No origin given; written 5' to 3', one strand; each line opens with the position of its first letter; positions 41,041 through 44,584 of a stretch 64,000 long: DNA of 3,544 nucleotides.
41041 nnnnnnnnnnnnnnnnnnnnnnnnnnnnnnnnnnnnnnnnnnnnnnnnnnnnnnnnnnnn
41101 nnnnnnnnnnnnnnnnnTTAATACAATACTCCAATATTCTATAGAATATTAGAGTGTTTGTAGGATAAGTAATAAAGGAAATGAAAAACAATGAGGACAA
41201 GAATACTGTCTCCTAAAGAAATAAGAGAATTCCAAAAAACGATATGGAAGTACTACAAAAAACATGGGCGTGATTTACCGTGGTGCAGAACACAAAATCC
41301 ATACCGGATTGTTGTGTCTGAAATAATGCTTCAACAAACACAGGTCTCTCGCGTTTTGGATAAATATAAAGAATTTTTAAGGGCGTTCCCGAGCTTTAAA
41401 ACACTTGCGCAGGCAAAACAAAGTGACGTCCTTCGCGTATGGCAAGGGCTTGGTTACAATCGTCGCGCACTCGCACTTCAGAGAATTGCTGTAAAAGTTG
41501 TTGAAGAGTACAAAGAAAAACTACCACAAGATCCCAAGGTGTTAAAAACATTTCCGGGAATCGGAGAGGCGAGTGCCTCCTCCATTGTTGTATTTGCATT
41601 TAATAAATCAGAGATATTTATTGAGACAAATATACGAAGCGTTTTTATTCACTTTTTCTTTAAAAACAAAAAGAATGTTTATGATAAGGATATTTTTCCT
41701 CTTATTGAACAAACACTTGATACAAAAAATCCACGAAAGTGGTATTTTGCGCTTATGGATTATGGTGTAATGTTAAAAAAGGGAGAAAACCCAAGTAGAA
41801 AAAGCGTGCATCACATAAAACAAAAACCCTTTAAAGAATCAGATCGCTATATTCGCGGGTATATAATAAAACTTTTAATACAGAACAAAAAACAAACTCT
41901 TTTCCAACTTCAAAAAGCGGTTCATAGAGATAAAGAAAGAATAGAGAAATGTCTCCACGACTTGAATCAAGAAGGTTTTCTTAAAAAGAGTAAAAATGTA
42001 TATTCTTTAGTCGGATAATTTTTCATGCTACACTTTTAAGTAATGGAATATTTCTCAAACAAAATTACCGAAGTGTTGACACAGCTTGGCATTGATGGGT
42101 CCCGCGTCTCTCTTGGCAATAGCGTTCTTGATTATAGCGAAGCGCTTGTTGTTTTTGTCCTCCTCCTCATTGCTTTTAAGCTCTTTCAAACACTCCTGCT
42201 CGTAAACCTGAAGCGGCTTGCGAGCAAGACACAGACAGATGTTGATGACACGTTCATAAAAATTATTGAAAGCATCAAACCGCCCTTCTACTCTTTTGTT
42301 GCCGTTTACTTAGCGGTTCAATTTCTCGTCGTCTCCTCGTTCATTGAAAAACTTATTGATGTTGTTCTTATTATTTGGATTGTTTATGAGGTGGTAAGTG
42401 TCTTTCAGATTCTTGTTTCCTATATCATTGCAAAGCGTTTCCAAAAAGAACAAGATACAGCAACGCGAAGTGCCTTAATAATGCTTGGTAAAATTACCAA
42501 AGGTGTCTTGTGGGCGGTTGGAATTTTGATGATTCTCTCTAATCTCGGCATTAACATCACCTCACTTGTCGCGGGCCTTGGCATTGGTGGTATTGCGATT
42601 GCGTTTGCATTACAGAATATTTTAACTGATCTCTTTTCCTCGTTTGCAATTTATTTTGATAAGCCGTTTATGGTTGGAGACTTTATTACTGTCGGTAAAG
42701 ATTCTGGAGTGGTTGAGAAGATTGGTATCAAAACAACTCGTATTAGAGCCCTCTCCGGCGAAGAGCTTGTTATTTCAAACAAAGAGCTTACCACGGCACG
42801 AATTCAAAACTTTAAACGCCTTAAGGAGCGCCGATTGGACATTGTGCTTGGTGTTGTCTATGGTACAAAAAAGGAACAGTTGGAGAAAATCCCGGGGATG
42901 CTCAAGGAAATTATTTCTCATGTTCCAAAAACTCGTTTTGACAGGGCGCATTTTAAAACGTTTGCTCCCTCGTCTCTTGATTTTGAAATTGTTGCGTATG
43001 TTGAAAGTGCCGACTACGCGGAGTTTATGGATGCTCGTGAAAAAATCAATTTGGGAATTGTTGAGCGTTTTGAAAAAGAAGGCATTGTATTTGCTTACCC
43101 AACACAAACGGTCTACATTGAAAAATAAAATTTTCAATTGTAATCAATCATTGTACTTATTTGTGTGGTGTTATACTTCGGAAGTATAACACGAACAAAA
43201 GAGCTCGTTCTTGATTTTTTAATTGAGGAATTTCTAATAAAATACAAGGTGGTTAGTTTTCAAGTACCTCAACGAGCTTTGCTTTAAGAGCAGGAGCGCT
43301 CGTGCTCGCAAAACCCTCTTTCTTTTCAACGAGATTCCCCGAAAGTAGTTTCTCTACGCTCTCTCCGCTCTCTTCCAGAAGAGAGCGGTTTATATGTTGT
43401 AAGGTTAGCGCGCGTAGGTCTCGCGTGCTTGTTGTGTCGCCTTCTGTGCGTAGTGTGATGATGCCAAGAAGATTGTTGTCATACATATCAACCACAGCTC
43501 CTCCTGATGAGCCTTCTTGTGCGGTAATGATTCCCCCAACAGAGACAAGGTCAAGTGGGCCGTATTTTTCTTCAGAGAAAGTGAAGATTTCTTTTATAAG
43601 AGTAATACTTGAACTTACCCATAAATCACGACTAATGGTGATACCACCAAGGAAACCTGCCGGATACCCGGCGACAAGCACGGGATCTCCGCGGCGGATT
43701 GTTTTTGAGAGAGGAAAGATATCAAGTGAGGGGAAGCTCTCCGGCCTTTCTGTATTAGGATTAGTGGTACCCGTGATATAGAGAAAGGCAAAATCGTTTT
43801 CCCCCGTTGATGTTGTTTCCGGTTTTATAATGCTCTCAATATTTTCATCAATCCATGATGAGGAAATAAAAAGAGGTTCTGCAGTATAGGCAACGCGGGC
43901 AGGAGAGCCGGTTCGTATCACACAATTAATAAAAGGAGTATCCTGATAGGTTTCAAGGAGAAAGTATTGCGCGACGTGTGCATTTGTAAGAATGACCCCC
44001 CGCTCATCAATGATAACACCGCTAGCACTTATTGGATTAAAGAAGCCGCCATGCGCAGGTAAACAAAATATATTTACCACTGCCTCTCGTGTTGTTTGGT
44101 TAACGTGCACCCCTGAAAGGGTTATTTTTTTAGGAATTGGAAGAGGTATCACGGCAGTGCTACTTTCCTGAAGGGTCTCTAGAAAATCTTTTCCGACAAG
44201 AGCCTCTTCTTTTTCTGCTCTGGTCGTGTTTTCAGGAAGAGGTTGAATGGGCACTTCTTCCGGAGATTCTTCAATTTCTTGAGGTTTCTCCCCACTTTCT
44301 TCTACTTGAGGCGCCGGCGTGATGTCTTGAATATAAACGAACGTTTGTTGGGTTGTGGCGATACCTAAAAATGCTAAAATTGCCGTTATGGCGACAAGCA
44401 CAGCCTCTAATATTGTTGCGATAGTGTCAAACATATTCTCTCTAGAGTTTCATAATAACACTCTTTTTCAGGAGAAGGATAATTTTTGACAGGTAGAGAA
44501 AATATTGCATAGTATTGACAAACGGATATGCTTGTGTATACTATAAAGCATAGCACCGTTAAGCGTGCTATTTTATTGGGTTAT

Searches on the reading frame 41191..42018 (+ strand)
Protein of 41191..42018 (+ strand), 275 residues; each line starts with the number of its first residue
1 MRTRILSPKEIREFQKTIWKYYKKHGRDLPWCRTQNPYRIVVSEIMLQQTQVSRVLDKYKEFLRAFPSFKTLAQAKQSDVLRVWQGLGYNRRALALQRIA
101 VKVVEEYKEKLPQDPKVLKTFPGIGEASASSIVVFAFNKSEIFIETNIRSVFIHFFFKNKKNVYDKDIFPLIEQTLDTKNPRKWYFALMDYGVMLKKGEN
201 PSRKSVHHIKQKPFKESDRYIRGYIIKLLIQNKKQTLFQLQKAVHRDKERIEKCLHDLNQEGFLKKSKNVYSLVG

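Call 46: search_protein_families(library=pfam, proteins=[window:41191-42018:+], max_evalue=0.00001)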
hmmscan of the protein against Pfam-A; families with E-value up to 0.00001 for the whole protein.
window:41191-42018:+ (275 aa): 1 family
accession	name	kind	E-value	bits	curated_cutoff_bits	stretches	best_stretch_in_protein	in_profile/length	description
PF00730.31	HhH-GPD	-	1.2e-13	51.8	26.2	1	42-162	1-93/108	HhH-GPD superfamily base excision DNA repair protein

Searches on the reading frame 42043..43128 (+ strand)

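Call 46: search_protein_families(library=pfam, proteins=[window:42043-43128:+], max_evalue=0.00001)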
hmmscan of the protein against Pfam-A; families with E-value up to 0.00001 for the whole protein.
window:42043-43128:+ (361 aa): 3 families
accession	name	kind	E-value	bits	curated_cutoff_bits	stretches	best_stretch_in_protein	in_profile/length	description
PF00924.24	MS_channel_2nd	-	1.2e-19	70.6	20.2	1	192-259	1-68/68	Mechanosensitive ion channel, beta-domain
PF21082.3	MS_channel_3rd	-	6.8e-13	49.3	21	1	267-350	3-88/88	Mechanosensitive ion channel MscS, C-terminal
PF21088.3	MS_channel_1st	-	4.1e-12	46.3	23.1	1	150-191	1-42/42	Mechanosensitive ion channel, transmembrane helices 2/3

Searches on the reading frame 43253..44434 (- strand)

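Call 47: search_protein_families(library=pfam, proteins=[window:43253-44434:-], max_evalue=0.00001)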
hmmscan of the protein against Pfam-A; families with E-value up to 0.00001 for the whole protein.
window:43253-44434:- (393 aa): 1 family
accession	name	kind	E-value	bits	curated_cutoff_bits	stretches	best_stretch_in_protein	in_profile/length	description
PF13365.12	Trypsin_2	-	1.9e-12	48.5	27.6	1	137-325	1-144/144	Trypsin-like peptidase domain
